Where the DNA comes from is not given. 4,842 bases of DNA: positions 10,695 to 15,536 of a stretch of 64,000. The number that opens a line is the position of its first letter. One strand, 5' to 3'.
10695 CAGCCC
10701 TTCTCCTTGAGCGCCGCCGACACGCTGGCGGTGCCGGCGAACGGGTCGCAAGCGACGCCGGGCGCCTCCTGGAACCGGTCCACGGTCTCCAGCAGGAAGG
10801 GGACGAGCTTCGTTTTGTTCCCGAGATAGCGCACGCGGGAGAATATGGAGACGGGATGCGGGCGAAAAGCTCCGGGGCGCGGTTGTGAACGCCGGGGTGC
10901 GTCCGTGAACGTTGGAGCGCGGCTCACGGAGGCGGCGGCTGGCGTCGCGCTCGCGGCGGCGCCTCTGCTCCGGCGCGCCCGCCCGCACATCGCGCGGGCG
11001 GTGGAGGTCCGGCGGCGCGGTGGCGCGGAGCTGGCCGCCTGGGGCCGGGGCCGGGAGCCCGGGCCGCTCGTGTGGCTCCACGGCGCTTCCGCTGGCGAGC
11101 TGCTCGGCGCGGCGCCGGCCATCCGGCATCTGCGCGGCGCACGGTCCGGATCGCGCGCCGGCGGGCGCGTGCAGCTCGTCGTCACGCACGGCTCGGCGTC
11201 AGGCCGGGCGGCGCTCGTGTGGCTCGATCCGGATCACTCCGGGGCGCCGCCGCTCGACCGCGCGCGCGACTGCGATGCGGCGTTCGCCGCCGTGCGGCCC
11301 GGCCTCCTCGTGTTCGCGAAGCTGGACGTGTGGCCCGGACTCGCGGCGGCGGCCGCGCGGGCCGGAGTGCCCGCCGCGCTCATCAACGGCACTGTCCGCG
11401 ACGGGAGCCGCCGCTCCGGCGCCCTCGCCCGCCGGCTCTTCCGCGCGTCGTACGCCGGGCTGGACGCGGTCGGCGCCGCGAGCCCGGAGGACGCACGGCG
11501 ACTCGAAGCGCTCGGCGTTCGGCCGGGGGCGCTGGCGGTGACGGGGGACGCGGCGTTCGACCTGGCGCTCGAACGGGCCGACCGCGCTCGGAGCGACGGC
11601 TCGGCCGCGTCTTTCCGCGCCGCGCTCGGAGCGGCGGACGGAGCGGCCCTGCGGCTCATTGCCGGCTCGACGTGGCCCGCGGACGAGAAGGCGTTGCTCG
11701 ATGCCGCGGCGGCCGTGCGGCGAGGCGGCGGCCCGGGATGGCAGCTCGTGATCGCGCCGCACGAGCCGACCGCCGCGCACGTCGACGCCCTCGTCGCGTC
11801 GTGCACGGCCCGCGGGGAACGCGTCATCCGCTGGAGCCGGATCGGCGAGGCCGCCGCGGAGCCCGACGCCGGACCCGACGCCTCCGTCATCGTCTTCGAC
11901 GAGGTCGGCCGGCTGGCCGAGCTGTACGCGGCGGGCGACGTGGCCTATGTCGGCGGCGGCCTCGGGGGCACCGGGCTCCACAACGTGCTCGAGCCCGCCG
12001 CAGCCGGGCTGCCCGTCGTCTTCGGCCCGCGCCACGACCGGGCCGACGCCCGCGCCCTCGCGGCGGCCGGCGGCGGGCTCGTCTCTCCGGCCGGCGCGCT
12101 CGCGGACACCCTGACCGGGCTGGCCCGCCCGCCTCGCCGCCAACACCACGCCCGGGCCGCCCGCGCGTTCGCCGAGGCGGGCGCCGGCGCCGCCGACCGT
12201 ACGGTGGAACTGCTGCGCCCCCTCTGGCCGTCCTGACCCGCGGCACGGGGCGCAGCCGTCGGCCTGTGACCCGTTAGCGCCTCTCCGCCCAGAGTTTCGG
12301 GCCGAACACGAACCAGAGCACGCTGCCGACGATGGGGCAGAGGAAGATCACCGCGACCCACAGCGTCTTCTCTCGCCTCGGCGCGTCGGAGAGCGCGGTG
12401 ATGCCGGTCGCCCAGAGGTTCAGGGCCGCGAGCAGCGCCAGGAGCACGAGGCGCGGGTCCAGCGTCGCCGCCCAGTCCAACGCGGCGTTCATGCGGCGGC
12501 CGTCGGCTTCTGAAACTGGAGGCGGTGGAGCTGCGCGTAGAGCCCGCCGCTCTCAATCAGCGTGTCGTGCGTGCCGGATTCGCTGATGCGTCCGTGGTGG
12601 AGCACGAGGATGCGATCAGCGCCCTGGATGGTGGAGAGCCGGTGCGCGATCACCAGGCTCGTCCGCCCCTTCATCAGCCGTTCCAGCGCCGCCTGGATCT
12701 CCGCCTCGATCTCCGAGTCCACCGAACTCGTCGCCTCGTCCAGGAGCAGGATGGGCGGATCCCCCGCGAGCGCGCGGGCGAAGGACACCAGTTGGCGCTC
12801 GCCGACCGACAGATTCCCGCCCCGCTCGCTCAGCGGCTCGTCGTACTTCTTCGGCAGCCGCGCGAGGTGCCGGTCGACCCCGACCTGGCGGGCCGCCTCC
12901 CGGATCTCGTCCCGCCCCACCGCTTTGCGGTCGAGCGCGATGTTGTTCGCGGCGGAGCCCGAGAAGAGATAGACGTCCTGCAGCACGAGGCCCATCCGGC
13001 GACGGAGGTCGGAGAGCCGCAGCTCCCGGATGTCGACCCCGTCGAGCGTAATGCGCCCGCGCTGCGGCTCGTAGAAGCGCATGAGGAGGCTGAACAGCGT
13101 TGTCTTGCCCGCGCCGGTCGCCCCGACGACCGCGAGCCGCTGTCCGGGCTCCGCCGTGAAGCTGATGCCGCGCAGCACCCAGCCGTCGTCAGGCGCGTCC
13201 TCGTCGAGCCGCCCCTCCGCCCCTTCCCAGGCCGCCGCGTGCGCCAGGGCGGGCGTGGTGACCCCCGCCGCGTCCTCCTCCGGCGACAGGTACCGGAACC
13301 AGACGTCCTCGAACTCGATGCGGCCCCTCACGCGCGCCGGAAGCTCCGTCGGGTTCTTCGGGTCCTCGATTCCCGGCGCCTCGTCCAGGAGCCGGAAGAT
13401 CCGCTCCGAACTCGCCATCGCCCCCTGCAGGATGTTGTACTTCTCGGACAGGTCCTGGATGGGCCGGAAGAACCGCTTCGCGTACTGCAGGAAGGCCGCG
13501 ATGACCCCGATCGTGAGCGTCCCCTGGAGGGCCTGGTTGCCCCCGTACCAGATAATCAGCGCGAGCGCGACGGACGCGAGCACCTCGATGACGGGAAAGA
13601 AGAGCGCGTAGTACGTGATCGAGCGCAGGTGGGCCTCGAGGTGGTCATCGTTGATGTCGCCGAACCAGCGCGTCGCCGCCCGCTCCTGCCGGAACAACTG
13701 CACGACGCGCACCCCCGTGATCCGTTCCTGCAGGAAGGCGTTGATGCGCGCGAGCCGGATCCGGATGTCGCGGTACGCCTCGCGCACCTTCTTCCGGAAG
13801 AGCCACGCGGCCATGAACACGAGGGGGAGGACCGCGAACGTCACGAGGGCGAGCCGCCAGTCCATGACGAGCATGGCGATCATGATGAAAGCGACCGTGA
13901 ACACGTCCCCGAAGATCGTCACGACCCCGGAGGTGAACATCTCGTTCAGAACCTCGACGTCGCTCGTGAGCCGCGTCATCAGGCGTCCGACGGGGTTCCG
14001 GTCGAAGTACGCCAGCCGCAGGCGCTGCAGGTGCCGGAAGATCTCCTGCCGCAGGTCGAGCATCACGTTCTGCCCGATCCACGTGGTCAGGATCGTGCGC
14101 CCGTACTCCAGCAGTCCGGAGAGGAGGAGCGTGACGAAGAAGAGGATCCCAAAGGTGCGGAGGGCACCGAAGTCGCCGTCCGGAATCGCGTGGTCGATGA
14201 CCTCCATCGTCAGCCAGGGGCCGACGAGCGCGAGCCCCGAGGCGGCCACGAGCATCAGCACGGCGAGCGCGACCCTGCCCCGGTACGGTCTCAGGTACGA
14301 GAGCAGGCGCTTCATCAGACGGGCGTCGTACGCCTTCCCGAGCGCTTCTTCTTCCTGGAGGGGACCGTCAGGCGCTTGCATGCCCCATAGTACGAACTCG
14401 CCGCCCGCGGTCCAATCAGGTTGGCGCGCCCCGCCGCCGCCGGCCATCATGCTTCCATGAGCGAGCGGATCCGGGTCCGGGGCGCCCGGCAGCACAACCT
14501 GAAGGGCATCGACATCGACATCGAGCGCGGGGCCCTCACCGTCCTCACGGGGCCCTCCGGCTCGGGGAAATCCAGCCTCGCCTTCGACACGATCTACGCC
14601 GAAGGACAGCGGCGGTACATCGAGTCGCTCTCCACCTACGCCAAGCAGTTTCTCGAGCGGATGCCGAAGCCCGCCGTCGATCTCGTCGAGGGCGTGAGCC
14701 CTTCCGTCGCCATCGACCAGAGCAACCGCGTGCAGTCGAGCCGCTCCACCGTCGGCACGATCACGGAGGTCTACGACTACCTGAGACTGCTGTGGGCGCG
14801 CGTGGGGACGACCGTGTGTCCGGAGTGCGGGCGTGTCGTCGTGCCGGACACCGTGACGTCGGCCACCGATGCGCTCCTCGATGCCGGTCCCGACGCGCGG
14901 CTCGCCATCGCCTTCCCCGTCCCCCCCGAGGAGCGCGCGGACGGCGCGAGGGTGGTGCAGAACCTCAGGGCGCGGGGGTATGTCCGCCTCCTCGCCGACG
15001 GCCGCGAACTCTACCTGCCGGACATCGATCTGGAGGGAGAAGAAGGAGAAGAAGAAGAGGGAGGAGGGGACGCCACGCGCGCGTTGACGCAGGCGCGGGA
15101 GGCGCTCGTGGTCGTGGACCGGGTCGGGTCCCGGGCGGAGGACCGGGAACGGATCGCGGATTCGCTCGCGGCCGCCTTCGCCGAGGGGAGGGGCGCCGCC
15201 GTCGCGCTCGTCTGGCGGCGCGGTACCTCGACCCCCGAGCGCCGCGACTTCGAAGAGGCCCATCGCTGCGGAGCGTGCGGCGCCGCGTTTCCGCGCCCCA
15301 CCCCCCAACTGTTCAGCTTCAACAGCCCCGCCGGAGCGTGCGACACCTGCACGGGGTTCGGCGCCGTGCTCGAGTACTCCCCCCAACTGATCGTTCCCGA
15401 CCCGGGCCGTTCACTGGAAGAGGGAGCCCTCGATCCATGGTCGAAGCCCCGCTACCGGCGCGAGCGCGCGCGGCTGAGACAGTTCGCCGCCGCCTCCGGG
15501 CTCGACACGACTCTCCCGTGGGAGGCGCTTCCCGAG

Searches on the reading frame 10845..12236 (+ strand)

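Call 24: search_protein_families(library=pfam, proteins=[window:10845-12236:+], max_evalue=0.0001)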
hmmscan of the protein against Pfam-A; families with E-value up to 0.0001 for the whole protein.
window:10845-12236:+ (463 aa): 1 family
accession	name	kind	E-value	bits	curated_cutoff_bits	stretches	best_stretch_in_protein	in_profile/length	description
PF04413.22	Glycos_transf_N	-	5.6e-31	107.9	23.9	1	70-239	13-178/179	3-Deoxy-D-manno-octulosonic-acid transferase (kdotransferase)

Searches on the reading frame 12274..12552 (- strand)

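Call 27: search_protein_families(library=pfam, proteins=[window:12274-12552:-], max_evalue=0.0001)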
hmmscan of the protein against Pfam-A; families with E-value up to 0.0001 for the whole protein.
window:12274-12552:- (92 aa): 1 family
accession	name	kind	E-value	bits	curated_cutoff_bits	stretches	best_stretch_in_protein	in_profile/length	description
PF13396.11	PLDc_N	-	1e-09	38.7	23.3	1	43-85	1-42/42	Phospholipase_D-nuclease N-terminal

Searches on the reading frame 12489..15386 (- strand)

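Call 24: search_protein_families(library=pfam, proteins=[window:12489-15386:-], max_evalue=0.0001)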
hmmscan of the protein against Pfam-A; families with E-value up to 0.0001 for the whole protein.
window:12489-15386:- (965 aa): 3 families
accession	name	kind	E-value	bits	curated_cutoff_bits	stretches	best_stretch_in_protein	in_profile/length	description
PF00664.28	ABC_membrane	-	1.5e-58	199.1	28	1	373-642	2-273/274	ABC transporter transmembrane region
PF00005.33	ABC_tran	-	6.2e-31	108.3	25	1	738-887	1-137/137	ABC transporter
PF02463.25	SMC_N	-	7.1e-05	22.8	40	0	814-929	109-211/220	RecF/RecN/SMC N terminal domain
